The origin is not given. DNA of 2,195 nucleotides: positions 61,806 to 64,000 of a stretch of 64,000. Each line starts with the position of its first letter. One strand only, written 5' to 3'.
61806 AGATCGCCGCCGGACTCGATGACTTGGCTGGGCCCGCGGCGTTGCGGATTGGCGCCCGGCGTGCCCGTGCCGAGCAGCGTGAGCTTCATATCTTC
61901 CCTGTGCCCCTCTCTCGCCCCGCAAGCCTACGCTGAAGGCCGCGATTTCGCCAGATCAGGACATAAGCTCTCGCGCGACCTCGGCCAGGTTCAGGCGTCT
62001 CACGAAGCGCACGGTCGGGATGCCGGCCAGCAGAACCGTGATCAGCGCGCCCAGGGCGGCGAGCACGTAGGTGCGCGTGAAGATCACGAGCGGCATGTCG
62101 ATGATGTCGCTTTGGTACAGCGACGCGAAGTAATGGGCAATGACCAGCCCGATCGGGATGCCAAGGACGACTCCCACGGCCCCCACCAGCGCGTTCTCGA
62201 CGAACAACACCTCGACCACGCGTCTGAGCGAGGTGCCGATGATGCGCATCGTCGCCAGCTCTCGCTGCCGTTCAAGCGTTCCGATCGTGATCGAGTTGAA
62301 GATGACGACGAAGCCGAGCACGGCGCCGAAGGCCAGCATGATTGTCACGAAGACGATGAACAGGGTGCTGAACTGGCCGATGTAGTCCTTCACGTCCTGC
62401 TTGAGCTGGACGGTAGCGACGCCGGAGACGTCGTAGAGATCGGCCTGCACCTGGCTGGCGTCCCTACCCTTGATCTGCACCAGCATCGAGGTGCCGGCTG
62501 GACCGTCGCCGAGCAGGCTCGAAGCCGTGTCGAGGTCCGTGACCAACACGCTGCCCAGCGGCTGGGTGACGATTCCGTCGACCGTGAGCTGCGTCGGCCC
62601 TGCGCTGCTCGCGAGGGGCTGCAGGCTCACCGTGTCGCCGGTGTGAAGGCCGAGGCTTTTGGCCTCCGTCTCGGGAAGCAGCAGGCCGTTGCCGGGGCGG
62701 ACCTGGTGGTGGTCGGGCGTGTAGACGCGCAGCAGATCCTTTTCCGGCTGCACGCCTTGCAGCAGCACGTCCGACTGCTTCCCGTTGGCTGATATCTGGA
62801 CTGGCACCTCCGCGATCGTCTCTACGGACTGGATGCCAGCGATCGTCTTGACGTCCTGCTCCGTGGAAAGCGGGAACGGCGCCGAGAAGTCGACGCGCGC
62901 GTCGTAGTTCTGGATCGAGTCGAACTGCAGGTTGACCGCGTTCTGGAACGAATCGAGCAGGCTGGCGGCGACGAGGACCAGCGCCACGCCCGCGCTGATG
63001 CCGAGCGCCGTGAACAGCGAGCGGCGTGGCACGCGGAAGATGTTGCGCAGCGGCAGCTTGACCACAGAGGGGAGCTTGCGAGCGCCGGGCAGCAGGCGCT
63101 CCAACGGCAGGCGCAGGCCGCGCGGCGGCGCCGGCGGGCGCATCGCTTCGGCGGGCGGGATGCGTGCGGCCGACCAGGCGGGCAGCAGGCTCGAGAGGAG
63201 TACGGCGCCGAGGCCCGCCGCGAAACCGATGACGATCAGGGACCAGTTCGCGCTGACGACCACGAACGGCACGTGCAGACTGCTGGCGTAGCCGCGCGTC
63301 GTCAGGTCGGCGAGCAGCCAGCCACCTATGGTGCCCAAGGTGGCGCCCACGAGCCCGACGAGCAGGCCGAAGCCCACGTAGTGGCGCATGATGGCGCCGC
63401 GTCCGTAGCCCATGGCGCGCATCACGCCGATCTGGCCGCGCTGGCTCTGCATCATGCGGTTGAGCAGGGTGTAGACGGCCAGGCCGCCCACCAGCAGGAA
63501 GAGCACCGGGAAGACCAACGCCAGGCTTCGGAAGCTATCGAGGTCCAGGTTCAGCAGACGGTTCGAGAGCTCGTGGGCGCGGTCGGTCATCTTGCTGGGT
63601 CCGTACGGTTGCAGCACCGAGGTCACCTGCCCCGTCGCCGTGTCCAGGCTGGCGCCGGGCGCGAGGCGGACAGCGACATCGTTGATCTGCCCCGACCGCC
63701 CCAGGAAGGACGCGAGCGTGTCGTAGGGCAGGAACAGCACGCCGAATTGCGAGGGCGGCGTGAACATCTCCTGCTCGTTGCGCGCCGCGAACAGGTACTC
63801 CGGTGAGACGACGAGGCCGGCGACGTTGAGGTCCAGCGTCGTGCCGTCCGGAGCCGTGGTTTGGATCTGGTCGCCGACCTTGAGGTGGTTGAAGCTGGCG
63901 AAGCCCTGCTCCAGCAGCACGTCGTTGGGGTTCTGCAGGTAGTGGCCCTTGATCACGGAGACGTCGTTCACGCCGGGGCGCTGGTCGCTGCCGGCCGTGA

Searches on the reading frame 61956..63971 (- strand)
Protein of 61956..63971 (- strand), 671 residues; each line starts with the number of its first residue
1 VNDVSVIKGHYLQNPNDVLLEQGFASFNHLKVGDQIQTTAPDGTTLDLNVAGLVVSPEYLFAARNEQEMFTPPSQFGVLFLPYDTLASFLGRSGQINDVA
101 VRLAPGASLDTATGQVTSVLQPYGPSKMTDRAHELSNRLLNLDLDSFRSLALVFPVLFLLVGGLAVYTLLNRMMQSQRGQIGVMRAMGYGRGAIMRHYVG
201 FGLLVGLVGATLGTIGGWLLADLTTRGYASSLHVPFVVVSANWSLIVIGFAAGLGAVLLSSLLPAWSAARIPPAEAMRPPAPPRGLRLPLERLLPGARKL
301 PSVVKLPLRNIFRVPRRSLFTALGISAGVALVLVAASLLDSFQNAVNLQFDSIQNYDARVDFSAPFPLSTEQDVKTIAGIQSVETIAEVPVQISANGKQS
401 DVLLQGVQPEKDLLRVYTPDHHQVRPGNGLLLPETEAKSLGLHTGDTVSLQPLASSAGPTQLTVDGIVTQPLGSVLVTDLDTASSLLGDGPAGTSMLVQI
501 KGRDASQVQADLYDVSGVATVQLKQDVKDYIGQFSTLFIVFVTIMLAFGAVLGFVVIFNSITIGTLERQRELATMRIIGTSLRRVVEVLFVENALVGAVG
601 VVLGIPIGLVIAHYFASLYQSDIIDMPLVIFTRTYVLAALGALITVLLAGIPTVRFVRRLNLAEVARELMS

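Call 48: search_protein_families(library=pfam, proteins=[window:61956-63971:-], max_evalue=0.001)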
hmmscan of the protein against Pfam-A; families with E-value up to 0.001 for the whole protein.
window:61956-63971:- (671 aa): 2 families
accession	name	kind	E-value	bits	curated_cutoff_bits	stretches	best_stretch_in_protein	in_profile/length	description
PF02687.27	FtsX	-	1.3e-38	132.2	25.5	2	153-273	2-120/120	FtsX-like permease C-terminal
PF12704.14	MacB_PCD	-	2.2e-14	54.7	27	2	318-512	1-204/207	MacB-like periplasmic core domain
